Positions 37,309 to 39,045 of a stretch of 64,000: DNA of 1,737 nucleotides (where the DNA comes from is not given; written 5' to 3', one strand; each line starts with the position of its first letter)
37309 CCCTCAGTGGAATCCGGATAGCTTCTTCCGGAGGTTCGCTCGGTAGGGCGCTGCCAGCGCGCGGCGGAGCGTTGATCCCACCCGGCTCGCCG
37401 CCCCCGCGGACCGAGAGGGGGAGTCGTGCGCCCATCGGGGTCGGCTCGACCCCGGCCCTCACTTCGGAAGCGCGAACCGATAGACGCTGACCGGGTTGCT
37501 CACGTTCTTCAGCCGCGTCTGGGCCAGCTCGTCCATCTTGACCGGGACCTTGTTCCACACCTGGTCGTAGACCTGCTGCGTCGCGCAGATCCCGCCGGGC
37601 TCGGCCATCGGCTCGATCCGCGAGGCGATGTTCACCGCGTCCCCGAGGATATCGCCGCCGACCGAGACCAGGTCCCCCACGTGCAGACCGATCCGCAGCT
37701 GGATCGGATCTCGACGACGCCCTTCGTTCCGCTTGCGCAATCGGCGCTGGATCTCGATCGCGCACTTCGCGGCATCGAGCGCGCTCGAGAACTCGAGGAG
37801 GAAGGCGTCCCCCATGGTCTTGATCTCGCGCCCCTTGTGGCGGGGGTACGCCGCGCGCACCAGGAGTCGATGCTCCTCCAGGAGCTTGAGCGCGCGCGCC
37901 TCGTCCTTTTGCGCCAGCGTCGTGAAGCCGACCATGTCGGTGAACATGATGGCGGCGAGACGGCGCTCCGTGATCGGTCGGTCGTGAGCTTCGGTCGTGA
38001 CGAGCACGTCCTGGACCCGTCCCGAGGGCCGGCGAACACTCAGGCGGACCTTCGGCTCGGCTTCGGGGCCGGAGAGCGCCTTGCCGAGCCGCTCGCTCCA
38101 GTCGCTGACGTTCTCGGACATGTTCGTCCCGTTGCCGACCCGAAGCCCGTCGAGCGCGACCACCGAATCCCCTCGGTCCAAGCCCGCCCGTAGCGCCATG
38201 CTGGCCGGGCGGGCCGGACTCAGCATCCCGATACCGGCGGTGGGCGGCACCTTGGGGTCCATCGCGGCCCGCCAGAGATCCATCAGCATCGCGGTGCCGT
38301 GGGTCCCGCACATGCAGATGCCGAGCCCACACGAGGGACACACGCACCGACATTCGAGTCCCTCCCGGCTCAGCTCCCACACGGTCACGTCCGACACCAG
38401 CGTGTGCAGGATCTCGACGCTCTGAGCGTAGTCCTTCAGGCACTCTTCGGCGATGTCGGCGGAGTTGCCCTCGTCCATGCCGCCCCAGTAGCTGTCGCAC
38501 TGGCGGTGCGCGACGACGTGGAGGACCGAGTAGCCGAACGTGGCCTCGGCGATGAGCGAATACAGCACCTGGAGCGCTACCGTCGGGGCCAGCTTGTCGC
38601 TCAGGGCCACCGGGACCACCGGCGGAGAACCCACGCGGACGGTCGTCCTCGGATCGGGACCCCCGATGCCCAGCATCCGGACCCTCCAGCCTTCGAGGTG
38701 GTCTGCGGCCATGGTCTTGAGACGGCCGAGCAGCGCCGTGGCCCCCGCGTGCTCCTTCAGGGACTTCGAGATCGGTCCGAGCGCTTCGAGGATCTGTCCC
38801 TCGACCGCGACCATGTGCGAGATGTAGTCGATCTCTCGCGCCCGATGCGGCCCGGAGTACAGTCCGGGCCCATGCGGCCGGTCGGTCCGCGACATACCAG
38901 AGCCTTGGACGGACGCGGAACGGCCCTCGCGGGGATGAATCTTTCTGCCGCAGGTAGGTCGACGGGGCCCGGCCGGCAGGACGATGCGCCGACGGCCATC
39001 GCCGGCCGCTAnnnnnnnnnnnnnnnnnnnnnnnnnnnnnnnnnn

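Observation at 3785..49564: Local expansion of class III nucleotidyl cyclases: three cyclase–TolB-like–TPR paralogs plus two divergent cyclase architectures within 64 kb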

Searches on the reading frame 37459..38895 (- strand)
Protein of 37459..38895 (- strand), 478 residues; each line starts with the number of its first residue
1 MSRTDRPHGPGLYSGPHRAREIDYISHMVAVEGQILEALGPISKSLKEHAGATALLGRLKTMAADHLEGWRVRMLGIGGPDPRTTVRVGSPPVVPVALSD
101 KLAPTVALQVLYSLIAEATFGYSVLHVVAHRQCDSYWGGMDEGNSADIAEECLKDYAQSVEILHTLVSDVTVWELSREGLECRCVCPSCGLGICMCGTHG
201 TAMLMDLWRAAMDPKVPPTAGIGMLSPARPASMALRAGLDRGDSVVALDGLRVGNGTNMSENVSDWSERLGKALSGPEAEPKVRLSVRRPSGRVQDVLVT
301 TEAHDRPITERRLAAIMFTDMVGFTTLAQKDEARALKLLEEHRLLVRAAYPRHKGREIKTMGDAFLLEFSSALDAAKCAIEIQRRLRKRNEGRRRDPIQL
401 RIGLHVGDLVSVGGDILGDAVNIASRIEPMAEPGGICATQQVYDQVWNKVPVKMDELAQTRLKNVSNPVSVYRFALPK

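Call 8: search_protein_families(library=pfam, proteins=[window:37459-38895:-], max_evalue=0.01)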
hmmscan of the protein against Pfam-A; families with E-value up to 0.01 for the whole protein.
window:37459-38895:- (478 aa): 2 families
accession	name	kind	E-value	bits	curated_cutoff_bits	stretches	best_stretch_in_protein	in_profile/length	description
PF00211.25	Guanylate_cyc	-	1.1e-16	61.4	21.9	1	314-446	9-155/183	Adenylate and Guanylate cyclase catalytic domain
PF17820.7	PDZ_6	-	0.0068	16.6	27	0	228-259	5-33/54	PDZ domain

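Call 32: search_protein_families(library=ncbifam, proteins=[window:37459-38895:-], max_evalue=0.01)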
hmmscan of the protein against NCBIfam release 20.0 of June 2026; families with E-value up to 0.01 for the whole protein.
window:37459-38895:- (478 aa): 2 families
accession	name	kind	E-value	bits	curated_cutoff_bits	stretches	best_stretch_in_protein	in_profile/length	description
NF058673.1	LipAdnlyCyLipJMY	equivalog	1.1e-20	73.8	800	1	307-465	289-440/449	bifunctional lipase/adenylate cyclase LipJ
TIGR04510.1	mod_pep_cyc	subfamily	2e-07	29.9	400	1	311-411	3-102/814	putative peptide modification system cyclase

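Call 33: search_protein_families(library=padloc, proteins=[window:37459-38895:-], max_evalue=0.01)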
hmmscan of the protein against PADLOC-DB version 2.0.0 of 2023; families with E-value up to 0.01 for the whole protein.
window:37459-38895:- (478 aa): 1 family
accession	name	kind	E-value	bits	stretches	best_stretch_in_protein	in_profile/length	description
PDLC00734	PycC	-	5.8e-10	36.8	1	302-447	178-345/374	Pycsar cyclase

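Call 34: find_homologous_proteins(query=window:37459-38895:-)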
Query window:37459-38895:- (478 aa): 4571 proteins with E <= 0.001 among 8000 candidates; the best 120 are listed.
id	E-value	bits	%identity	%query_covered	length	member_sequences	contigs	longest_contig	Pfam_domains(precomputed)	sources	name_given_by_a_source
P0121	0.0e+0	1082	100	100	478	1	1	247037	PF00211.26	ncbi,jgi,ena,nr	ncbi:MAG TPA: adenylate/guanylate cyclase domain-containing protein [Thermoplasmata archaeon]|nr:ade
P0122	1.3e-263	893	81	100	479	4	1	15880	PF00211.26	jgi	jgi:class 3 adenylate cyclase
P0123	3.2e-262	888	79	100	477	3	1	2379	PF00211.26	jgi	-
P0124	3.0e-250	849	80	96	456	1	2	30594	PF00211.26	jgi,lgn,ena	-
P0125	6.1e-242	821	79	94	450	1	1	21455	PF00211.26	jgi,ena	-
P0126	5.6e-225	765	71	100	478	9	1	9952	PF00211.26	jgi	jgi:class 3 adenylate cyclase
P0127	3.1e-224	763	69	100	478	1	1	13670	PF00211.26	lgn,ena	-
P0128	1.3e-223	761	70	100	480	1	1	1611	PF00211.26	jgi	jgi:class 3 adenylate cyclase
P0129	2.4e-222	757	70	100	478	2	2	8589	PF00211.26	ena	-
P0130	1.6e-220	751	69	100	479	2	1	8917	PF00211.26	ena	-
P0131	1.5e-218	744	68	100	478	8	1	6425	PF00211.26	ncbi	-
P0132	3.2e-209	713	70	94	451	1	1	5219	PF17820.8,PF00211.26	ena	-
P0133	5.0e-209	713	77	85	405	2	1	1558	PF00211.26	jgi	jgi:class 3 adenylate cyclase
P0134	8.6e-187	639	65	94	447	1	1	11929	PF00211.26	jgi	jgi:class 3 adenylate cyclase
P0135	2.7e-185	634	61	100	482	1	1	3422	PF17820.8,PF13180.13,PF00211.26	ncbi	-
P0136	7.2e-185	633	65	95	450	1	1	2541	PF00211.26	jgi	jgi:class 3 adenylate cyclase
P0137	6.0e-184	630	61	100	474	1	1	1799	PF17820.8,PF00211.26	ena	-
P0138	3.0e-182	624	61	100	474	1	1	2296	PF17820.8,PF00211.26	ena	-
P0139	6.9e-180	617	59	100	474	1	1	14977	PF17820.8,PF00211.26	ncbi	-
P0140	2.0e-176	605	59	100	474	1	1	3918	PF17820.8,PF00211.26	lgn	-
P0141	1.5e-173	596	63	94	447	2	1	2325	PF17820.8,PF00211.26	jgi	-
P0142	8.1e-172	590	61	94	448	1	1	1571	PF17820.8,PF00211.26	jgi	-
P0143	2.4e-170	585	58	100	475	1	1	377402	PF17820.8,PF00211.26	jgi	jgi:class 3 adenylate cyclase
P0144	6.6e-169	580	65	85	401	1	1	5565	PF17820.8,PF00211.26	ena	-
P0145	7.8e-168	577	58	100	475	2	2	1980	PF00211.26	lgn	-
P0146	6.4e-167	574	59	97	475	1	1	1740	PF00211.26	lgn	-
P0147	9.1e-167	573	57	99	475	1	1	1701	PF00211.26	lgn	-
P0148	4.6e-166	571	59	97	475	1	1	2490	PF00211.26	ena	-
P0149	1.1e-163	563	58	97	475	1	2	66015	PF00211.26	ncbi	-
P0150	8.1e-163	560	57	98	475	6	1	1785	PF00211.26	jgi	jgi:class 3 adenylate cyclase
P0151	7.1e-161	554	58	97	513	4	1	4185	PF00211.26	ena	-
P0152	2.9e-159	549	56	100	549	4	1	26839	PF00211.26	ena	-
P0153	6.1e-159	548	56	100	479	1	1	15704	PF00211.26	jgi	jgi:class 3 adenylate cyclase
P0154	6.4e-159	548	56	97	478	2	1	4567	PF00211.26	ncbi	-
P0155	1.2e-158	547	55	98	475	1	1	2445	PF00211.26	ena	-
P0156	1.6e-158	546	54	98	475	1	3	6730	PF13180.13,PF00211.26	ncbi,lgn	-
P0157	2.1e-158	546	56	97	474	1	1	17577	PF00211.26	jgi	jgi:class 3 adenylate cyclase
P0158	2.0e-155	536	55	97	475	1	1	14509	PF17820.8,PF00211.26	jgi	jgi:class 3 adenylate cyclase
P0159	5.8e-155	534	55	97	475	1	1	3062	PF00211.26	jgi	jgi:class 3 adenylate cyclase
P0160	1.2e-153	530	54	98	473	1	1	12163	PF00211.26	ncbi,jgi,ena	-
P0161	3.2e-153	529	55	97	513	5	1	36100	PF00211.26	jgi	-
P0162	9.7e-153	527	52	97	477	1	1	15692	PF00211.26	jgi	jgi:class 3 adenylate cyclase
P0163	3.7e-152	525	54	97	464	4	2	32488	PF00211.26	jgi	jgi:class 3 adenylate cyclase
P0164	2.2e-123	430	69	59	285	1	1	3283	PF00211.26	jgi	jgi:class 3 adenylate cyclase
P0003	5.7e-104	366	46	53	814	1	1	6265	PF14559.13,PF13431.13,PF13414.13,PF00211.26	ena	-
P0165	2.0e-101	358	53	35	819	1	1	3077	PF14559.13,PF13431.13,PF13414.13,PF00211.26,PF13181.13,PF07719.24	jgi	jgi:adenylate cyclase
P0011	2.6e-100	354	58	36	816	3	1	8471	PF14559.13,PF13431.13,PF13414.13,PF13428.13,PF00211.26,PF13181.13,PF07719.24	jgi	-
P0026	2.5e-99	351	55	36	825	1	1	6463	PF14559.13,PF13431.13,PF13414.13,PF00515.35,PF13424.13,PF13176.13,PF13432.13,PF13428.13,PF00211.26,PF13181.13,PF07719.24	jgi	jgi:adenylate cyclase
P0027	1.8e-97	345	55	36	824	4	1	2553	PF13431.13,PF13414.13,PF13176.13,PF13428.13,PF14559.13,PF00515.35,PF13424.13,PF13432.13,PF00211.26,PF13181.13,PF07719.24,PF13174.13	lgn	-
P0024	2.6e-96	341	54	36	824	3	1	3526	PF13431.13,PF13414.13,PF13176.13,PF13428.13,PF14559.13,PF00515.35,PF12895.14,PF13424.13,PF13432.13,PF00211.26,PF13181.13,PF07719.24,PF13174.13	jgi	jgi:adenylate cyclase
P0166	2.0e-70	256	41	34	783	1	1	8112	PF14559.13,PF00515.35,PF13424.13,PF13432.13,PF13428.13,PF00211.26,PF07719.24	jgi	jgi:class 3 adenylate cyclase/tetratricopeptide (TPR) repeat protein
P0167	4.5e-68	248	42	34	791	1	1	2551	PF13431.13,PF13414.13,PF13371.13,PF00515.35,PF13424.13,PF13428.13,PF00211.26,PF13181.13,PF07719.24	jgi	jgi:adenylate cyclase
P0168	1.2e-66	243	42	36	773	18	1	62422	PF14559.13,PF13431.13,PF00515.35,PF13432.13,PF13428.13,PF00211.26,PF07719.24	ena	-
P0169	3.7e-62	228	41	51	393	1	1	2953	PF00211.26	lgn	-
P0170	4.4e-62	228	63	35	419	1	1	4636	PF00211.26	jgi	jgi:class 3 adenylate cyclase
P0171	1.2e-61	227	63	34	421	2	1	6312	PF00211.26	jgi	-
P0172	2.5e-60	222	49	36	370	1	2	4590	PF00211.26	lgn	-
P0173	1.7e-58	216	61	36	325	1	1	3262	PF00211.26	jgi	jgi:adenylate cyclase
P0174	1.9e-58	216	63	35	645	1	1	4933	PF14559.13,PF13431.13,PF13414.13,PF13371.13,PF00515.35,PF13432.13,PF13428.13,PF00211.26,PF13181.13,PF07719.24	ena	-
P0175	6.7e-58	214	58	37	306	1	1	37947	PF00211.26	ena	-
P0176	7.6e-58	214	60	36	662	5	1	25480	PF14559.13,PF13431.13,PF23914.2,PF13414.13,PF00515.35,PF13176.13,PF13432.13,PF13428.13,PF00211.26,PF13181.13,PF07719.24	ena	-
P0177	1.3e-57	214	60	35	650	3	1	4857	PF13414.13,PF00211.26,PF13181.13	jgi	jgi:TolB-like protein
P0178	1.6e-57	213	60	35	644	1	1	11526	PF14559.13,PF13431.13,PF13414.13,PF00515.35,PF21033.5,PF13428.13,PF00211.26,PF13181.13,PF07719.24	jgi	jgi:adenylate cyclase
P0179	1.8e-57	213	64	35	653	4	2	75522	PF14559.13,PF13431.13,PF13414.13,PF00515.35,PF13424.13,PF13432.13,PF13428.13,PF00211.26,PF13181.13,PF07719.24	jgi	-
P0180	1.8e-57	213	62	35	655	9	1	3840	PF14559.13,PF13431.13,PF13414.13,PF00515.35,PF21033.5,PF13432.13,PF13428.13,PF00211.26,PF13181.13,PF07719.24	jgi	-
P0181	1.8e-57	213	63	34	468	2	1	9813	PF14559.13,PF13431.13,PF13414.13,PF13428.13,PF00211.26,PF07719.24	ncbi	-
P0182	1.9e-57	213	61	35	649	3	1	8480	PF13431.13,PF13414.13,PF13176.13,PF13428.13,PF14559.13,PF24575.2,PF00515.35,PF12895.14,PF13424.13,PF21033.5,PF13432.13,PF00211.26,PF13181.13,PF07719.24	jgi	-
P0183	2.1e-57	213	60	35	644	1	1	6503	PF14559.13,PF13431.13,PF13414.13,PF00515.35,PF21033.5,PF00211.26,PF07719.24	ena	-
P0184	2.5e-57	213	60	35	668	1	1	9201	PF14559.13,PF13431.13,PF13414.13,PF00515.35,PF21033.5,PF13432.13,PF13428.13,PF00211.26,PF13181.13,PF07719.24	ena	-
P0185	2.6e-57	213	54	39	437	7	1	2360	PF06745.20,PF00211.26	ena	-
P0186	3.1e-57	212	60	35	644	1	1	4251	PF14559.13,PF13431.13,PF13414.13,PF00515.35,PF21033.5,PF13428.13,PF00211.26,PF13181.13,PF07719.24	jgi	jgi:adenylate cyclase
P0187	3.3e-57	212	61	35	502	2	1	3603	PF13431.13,PF13414.13,PF21033.5,PF00211.26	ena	-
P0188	3.6e-57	212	60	35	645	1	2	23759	PF14559.13,PF13431.13,PF13414.13,PF00515.35,PF13424.13,PF21033.5,PF13428.13,PF00211.26,PF13181.13,PF07719.24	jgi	jgi:adenylate cyclase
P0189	3.8e-57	212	61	35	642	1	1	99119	PF14559.13,PF13431.13,PF13414.13,PF00515.35,PF13432.13,PF13428.13,PF00211.26,PF07719.24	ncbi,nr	ncbi:MAG: hypothetical protein KGI38_10055 [Thaumarchaeota archaeon]|nr:hypothetical protein [Nitros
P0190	4.0e-57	212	61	36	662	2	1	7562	PF13431.13,PF13414.13,PF13176.13,PF13428.13,PF07721.21,PF14559.13,PF00515.35,PF13424.13,PF21033.5,PF13432.13,PF00211.26,PF13181.13,PF07719.24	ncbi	-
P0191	5.3e-57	211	62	35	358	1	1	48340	PF13840.13,PF00211.26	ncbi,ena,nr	ncbi:MAG TPA: adenylate/guanylate cyclase domain-containing protein [Conexivisphaerales archaeon]|nr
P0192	5.7e-57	211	62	35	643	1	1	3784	PF14559.13,PF13431.13,PF13414.13,PF00515.35,PF21033.5,PF13432.13,PF13428.13,PF00211.26,PF13181.13,PF07719.24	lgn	-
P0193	7.6e-57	211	59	36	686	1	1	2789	PF13431.13,PF23914.2,PF25062.2,PF13414.13,PF13176.13,PF13428.13,PF14559.13,PF00515.35,PF12895.14,PF13424.13,PF21033.5,PF13432.13,PF00211.26,PF13181.13,PF07719.24,PF13174.13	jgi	jgi:adenylate cyclase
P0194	1.0e-56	211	59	35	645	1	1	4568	PF14559.13,PF13431.13,PF13414.13,PF00515.35,PF21033.5,PF13432.13,PF13428.13,PF00211.26,PF13181.13,PF07719.24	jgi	jgi:adenylate cyclase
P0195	1.1e-56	210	61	36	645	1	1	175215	PF14559.13,PF13431.13,PF13414.13,PF00515.35,PF21033.5,PF13432.13,PF13428.13,PF00211.26,PF13181.13,PF07719.24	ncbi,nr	ncbi:MAG: hypothetical protein HY296_03265 [Thaumarchaeota archaeon]|nr:hypothetical protein [Nitros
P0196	1.2e-56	210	60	35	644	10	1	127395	PF13431.13,PF13414.13,PF13176.13,PF13428.13,PF14559.13,PF24575.2,PF00515.35,PF13424.13,PF21033.5,PF13432.13,PF00211.26,PF13181.13,PF07719.24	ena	-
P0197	1.4e-56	210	59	35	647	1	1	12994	PF14559.13,PF13431.13,PF13414.13,PF00515.35,PF13424.13,PF13432.13,PF13428.13,PF00211.26,PF13181.13,PF07719.24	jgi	jgi:class 3 adenylate cyclase/tetratricopeptide (TPR) repeat protein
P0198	1.5e-56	210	60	35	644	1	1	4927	PF14559.13,PF13431.13,PF13414.13,PF00515.35,PF21033.5,PF13432.13,PF13428.13,PF00211.26,PF13181.13,PF07719.24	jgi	jgi:adenylate cyclase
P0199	1.5e-56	210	61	34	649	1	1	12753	PF13431.13,PF13414.13,PF13176.13,PF13428.13,PF14559.13,PF00515.35,PF12895.14,PF13424.13,PF13432.13,PF00211.26,PF13181.13,PF07719.24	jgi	jgi:TolB-like protein/class 3 adenylate cyclase/Tfp pilus assembly protein PilF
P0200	1.6e-56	210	61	35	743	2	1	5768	PF25063.1,PF13431.13,PF23914.2,PF13414.13,PF13428.13,PF14559.13,PF17874.8,PF00515.35,PF13424.13,PF21033.5,PF13432.13,PF00211.26,PF13181.13,PF07719.24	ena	-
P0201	1.6e-56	210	58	35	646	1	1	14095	PF25063.1,PF13431.13,PF13414.13,PF13428.13,PF14559.13,PF00515.35,PF13424.13,PF21033.5,PF13432.13,PF00211.26,PF13181.13,PF07719.24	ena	-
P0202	1.7e-56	210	59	35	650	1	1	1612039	PF13431.13,PF00211.26,PF13181.13,PF07719.24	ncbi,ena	-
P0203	1.8e-56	210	60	35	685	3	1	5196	PF13431.13,PF13414.13,PF13428.13,PF13374.13,PF14559.13,PF24575.2,PF00515.35,PF13424.13,PF21033.5,PF13432.13,PF00211.26,PF13181.13,PF07719.24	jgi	-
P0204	1.9e-56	210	59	35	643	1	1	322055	PF14559.13,PF13431.13,PF13414.13,PF00515.35,PF21033.5,PF13428.13,PF00211.26,PF13181.13,PF07719.24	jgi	jgi:adenylate cyclase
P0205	1.9e-56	210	56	35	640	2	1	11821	PF13431.13,PF23914.2,PF25062.2,PF13414.13,PF13428.13,PF14559.13,PF00515.35,PF13424.13,PF21033.5,PF13432.13,PF00211.26,PF13181.13,PF07719.24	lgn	-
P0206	2.2e-56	209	59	35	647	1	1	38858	PF13431.13,PF13414.13,PF13428.13,PF14559.13,PF00515.35,PF12895.14,PF13424.13,PF21033.5,PF13432.13,PF00211.26,PF13181.13,PF07719.24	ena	-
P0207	2.5e-56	209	59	36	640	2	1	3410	PF13431.13,PF23914.2,PF13414.13,PF13428.13,PF14559.13,PF00515.35,PF12895.14,PF13424.13,PF21033.5,PF13432.13,PF00211.26,PF13181.13,PF07719.24,PF13174.13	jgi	-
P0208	2.5e-56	209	57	38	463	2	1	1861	PF12697.14,PF00561.27,PF00211.26,PF12146.16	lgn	-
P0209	2.5e-56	209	61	36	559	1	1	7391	PF14559.13,PF13431.13,PF13414.13,PF13371.13,PF00515.35,PF13432.13,PF13428.13,PF00211.26,PF13181.13,PF07719.24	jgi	jgi:class 3 adenylate cyclase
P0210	4.2e-56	209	53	39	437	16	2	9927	PF00211.26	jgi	jgi:class 3 adenylate cyclase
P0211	4.3e-56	208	60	35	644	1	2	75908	PF14559.13,PF13431.13,PF13414.13,PF00211.26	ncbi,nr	ncbi:MAG: hypothetical protein L3K09_00350 [Thermoplasmata archaeon]|nr:hypothetical protein [Thermo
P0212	4.8e-56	208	61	36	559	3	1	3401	PF14559.13,PF13431.13,PF13414.13,PF13371.13,PF00515.35,PF13432.13,PF13428.13,PF00211.26,PF13181.13,PF07719.24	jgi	jgi:class 3 adenylate cyclase/cytochrome c-type biogenesis protein CcmH/NrfG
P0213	5.0e-56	208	59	35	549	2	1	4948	PF13431.13,PF23914.2,PF13414.13,PF13428.13,PF14559.13,PF00515.35,PF12895.14,PF13424.13,PF21033.5,PF13432.13,PF00211.26,PF13181.13,PF07719.24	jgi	jgi:class 3 adenylate cyclase/Tfp pilus assembly protein PilF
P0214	5.2e-56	208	62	36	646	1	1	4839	PF13431.13,PF13414.13,PF13428.13,PF14559.13,PF00515.35,PF12895.14,PF13424.13,PF21033.5,PF13432.13,PF00211.26,PF13181.13,PF07719.24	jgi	jgi:adenylate cyclase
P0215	5.3e-56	208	61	35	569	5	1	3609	PF13431.13,PF13414.13,PF13428.13,PF14559.13,PF24575.2,PF13371.13,PF00515.35,PF12895.14,PF13424.13,PF13432.13,PF00211.26,PF13181.13,PF07719.24,PF13174.13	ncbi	-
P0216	5.4e-56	208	58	36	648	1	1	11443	PF14559.13,PF13431.13,PF13414.13,PF00515.35,PF21033.5,PF00211.26,PF13181.13,PF07719.24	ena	-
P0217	5.7e-56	208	58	36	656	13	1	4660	PF14559.13,PF13431.13,PF13414.13,PF00515.35,PF21033.5,PF13432.13,PF13428.13,PF00211.26,PF13181.13,PF07719.24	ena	-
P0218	6.5e-56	208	58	35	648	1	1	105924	PF14559.13,PF13431.13,PF13414.13,PF00515.35,PF13424.13,PF21033.5,PF13428.13,PF00211.26,PF13181.13,PF25064.2,PF07719.24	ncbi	-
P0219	7.8e-56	208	61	35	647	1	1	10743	PF14559.13,PF13431.13,PF13414.13,PF00515.35,PF13432.13,PF13428.13,PF00211.26,PF13181.13,PF07719.24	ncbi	-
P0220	8.5e-56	208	58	35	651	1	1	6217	PF13431.13,PF13414.13,PF13428.13,PF07721.21,PF14559.13,PF00515.35,PF21033.5,PF13432.13,PF13429.13,PF00211.26,PF13181.13,PF07719.24,PF13174.13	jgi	jgi:TolB-like protein/class 3 adenylate cyclase/tetratricopeptide (TPR) repeat protein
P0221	8.7e-56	207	61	35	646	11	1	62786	PF14559.13,PF13431.13,PF13414.13,PF00515.35,PF21033.5,PF13432.13,PF13428.13,PF00211.26,PF07719.24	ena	-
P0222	9.0e-56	207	61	35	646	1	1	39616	PF14559.13,PF13431.13,PF13414.13,PF21033.5,PF13432.13,PF13428.13,PF00211.26,PF13181.13,PF07719.24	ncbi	-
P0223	9.0e-56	207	60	34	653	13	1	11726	PF13431.13,PF13414.13,PF13428.13,PF14559.13,PF00515.35,PF12895.14,PF13424.13,PF21033.5,PF13432.13,PF00211.26,PF13181.13,PF07719.24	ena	-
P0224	1.0e-55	207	58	35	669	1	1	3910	PF14559.13,PF13431.13,PF13414.13,PF00515.35,PF13424.13,PF21033.5,PF13432.13,PF13428.13,PF00211.26,PF13181.13,PF07719.24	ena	-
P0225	1.0e-55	207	61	35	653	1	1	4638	PF14559.13,PF13431.13,PF13414.13,PF00515.35,PF21033.5,PF13432.13,PF13428.13,PF00211.26,PF07719.24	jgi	jgi:adenylate cyclase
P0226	1.1e-55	207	60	34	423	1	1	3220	PF00211.26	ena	-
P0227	1.2e-55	207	60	35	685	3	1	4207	PF13431.13,PF13414.13,PF13428.13,PF13374.13,PF14559.13,PF00515.35,PF13424.13,PF21033.5,PF13432.13,PF00211.26,PF13181.13,PF07719.24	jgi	-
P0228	1.2e-55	207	57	35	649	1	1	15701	PF14559.13,PF13431.13,PF13414.13,PF00515.35,PF12895.14,PF13424.13,PF13428.13,PF00211.26,PF13181.13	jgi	jgi:adenylate cyclase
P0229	1.2e-55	207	52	40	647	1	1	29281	PF14559.13,PF13431.13,PF13414.13,PF21033.5,PF13428.13,PF00211.26,PF13181.13,PF07719.24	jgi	jgi:adenylate cyclase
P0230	1.3e-55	207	58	35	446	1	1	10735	PF00211.26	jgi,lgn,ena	-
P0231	1.3e-55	207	57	35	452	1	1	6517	PF14559.13,PF13431.13,PF13414.13,PF21033.5,PF00211.26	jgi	jgi:adenylate cyclase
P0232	1.4e-55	207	58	35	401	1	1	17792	PF00211.26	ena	-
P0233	1.4e-55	207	59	34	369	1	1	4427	PF00211.26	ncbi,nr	ncbi:MAG: adenylate/guanylate cyclase domain-containing protein, partial [Thaumarchaeota archaeon]|n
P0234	1.4e-55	207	61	35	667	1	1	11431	PF14559.13,PF13431.13,PF13414.13,PF00515.35,PF21033.5,PF00211.26,PF13181.13,PF07719.24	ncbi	-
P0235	1.4e-55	207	60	36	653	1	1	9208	PF13431.13,PF13414.13,PF13176.13,PF13428.13,PF14559.13,PF00515.35,PF12895.14,PF13424.13,PF13432.13,PF00211.26,PF13181.13,PF07719.24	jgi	jgi:adenylate cyclase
